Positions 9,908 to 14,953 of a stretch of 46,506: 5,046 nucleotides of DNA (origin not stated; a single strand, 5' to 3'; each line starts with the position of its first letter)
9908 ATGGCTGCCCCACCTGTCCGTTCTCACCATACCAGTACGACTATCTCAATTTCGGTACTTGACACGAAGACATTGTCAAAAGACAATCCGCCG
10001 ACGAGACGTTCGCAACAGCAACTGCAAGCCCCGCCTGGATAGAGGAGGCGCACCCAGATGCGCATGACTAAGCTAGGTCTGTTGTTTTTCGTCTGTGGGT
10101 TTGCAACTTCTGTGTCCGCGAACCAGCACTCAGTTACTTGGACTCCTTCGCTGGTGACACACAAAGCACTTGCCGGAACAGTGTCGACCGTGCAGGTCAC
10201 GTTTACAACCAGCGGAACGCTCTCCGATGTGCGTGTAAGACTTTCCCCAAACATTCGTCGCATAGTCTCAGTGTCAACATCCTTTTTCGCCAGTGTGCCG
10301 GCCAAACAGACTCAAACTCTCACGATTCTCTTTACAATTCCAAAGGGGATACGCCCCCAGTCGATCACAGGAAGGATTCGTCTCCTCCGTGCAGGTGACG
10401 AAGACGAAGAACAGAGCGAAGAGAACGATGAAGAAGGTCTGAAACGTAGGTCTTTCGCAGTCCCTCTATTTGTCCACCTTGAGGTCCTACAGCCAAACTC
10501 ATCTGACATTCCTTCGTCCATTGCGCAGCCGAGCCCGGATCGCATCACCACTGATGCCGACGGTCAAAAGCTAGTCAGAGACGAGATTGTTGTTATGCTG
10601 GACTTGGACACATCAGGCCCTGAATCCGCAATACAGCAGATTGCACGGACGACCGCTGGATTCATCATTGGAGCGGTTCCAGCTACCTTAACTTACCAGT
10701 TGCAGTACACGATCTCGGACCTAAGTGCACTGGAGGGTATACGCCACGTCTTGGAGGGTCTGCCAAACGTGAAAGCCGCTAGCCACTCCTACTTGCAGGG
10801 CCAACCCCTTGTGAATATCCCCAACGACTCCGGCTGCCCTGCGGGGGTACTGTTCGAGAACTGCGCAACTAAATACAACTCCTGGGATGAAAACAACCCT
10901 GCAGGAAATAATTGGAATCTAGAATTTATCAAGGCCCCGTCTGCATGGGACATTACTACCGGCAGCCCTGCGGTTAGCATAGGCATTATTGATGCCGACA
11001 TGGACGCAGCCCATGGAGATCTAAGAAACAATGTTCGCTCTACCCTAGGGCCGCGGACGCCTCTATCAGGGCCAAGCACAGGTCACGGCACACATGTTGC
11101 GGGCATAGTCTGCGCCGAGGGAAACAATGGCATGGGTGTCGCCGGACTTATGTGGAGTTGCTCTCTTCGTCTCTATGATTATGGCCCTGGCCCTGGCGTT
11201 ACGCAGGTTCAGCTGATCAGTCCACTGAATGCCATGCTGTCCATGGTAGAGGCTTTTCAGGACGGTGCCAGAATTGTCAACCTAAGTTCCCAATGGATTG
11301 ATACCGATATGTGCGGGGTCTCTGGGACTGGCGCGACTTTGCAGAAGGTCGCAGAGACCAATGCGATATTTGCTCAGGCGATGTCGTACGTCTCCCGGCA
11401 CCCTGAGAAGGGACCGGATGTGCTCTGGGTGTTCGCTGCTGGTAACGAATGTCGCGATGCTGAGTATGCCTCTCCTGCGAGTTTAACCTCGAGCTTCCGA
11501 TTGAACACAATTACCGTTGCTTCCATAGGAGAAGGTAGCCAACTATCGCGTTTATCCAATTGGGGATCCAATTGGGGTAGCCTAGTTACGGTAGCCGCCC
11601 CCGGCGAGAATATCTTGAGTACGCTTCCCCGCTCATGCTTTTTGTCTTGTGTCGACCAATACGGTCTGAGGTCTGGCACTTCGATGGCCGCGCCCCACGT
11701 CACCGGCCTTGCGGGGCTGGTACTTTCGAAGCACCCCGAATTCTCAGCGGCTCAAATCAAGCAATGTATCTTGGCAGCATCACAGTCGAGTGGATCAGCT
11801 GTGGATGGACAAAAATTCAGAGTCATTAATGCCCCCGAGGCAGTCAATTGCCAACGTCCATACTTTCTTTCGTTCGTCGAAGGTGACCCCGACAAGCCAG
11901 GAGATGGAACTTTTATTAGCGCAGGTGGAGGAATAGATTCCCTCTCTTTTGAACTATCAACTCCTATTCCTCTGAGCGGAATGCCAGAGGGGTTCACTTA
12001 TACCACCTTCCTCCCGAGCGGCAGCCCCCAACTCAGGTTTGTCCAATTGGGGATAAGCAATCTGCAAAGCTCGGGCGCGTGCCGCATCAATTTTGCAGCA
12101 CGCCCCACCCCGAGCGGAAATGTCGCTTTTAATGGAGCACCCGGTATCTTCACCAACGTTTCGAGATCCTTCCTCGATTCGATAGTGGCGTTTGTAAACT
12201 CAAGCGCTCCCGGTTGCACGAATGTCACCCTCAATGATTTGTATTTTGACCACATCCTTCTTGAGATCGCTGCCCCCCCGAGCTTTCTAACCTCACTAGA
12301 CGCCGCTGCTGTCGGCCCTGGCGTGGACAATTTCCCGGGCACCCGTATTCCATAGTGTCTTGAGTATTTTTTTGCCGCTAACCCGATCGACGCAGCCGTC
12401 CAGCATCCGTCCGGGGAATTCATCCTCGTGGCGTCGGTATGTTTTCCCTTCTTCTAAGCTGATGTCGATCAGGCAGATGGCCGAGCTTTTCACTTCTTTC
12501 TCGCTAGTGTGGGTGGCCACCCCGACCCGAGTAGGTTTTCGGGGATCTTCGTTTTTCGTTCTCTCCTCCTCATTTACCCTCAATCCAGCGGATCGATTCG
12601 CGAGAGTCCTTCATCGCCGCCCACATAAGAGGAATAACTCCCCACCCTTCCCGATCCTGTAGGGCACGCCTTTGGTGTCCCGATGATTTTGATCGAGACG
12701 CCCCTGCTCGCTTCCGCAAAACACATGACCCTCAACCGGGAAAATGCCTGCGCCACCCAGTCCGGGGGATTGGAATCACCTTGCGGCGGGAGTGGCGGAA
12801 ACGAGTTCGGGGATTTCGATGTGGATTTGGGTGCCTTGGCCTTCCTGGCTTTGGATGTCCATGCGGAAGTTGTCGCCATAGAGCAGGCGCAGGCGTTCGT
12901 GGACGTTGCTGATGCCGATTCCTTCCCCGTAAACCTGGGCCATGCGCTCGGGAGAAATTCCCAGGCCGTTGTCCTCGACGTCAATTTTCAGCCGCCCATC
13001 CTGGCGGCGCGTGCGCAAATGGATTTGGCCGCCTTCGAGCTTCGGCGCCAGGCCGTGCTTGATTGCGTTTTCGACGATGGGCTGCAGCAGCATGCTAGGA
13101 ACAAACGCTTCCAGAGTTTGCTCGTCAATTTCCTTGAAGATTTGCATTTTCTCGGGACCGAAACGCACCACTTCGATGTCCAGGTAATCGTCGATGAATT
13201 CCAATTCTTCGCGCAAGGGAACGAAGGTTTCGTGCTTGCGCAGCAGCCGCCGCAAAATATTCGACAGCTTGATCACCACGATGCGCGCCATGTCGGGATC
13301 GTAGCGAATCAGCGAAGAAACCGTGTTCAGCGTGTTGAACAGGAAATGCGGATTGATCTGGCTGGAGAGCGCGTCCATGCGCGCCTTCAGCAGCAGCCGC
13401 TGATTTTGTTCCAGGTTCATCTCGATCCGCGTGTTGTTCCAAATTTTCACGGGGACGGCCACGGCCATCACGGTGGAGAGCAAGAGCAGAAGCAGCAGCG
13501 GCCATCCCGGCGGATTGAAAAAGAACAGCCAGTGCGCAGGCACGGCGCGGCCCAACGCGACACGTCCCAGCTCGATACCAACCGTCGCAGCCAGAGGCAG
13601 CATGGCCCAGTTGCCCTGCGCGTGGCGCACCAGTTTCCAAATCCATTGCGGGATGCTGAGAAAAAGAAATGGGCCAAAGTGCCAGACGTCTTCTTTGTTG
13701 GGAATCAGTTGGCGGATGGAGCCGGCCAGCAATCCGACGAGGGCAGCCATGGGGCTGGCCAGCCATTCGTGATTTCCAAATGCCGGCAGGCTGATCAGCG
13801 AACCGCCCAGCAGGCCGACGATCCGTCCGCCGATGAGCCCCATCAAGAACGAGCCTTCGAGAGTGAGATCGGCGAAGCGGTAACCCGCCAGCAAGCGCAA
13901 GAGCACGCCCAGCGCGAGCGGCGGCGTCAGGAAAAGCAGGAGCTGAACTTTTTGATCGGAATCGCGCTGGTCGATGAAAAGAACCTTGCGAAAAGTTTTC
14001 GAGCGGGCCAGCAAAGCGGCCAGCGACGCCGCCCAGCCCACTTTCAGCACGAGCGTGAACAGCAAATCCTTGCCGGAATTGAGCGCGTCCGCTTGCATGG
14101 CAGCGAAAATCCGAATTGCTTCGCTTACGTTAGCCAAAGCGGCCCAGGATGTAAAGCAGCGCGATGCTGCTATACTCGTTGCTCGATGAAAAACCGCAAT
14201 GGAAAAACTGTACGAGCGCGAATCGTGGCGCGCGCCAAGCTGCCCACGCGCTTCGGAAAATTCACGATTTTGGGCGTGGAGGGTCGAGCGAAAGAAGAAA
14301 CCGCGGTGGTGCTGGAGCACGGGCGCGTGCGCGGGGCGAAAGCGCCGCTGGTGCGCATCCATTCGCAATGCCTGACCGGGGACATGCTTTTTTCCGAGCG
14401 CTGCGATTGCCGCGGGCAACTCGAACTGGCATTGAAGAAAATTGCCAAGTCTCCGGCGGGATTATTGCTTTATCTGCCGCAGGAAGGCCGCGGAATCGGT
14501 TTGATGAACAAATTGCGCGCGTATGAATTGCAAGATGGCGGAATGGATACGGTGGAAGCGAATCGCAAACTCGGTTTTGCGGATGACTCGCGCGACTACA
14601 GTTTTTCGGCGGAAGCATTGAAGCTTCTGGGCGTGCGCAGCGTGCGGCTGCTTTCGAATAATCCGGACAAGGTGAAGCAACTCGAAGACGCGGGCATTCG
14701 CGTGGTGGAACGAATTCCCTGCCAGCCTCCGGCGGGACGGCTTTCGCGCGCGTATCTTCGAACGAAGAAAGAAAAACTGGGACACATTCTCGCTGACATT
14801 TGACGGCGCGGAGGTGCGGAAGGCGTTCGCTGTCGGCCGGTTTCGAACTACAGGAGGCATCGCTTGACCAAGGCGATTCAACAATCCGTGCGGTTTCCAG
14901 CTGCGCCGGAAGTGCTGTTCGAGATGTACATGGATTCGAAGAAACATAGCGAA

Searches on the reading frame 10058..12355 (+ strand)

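Call 6: search_protein_families(library=pfam, proteins=[window:10058-12355:+])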
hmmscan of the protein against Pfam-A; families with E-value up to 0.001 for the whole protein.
window:10058-12355:+ (765 aa): 1 family
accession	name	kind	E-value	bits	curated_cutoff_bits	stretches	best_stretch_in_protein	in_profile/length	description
PF00082.27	Peptidase_S8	-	8.8e-40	137.2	21.8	1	305-578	3-276/288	Subtilase family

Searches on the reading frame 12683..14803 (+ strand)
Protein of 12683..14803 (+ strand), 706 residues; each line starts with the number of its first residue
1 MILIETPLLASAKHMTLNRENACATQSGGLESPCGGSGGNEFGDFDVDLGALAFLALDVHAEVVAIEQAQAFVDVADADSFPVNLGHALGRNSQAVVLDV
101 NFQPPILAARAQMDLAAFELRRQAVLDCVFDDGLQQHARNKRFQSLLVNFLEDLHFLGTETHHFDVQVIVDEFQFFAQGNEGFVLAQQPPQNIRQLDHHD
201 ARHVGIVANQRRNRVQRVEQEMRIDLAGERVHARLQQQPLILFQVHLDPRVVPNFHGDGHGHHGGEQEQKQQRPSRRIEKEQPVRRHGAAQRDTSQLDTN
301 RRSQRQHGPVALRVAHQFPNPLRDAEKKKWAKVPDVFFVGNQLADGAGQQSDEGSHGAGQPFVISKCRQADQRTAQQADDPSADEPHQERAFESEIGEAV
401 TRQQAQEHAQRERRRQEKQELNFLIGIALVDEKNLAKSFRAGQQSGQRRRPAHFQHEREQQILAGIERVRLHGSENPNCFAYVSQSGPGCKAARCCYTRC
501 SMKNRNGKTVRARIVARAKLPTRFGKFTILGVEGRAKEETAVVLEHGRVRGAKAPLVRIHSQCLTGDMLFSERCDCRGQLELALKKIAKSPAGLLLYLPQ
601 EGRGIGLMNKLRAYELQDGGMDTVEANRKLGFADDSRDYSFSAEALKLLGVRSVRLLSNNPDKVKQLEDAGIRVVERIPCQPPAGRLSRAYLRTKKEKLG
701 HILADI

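Call 6: search_protein_families(library=pfam, proteins=[window:12683-14803:+])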
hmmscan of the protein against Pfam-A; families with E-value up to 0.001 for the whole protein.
window:12683-14803:+ (706 aa): 1 family
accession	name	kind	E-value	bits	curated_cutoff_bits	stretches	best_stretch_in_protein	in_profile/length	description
PF00925.25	GTP_cyclohydro2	-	4.5e-58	195.9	23.3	1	515-679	4-165/165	GTP cyclohydrolase II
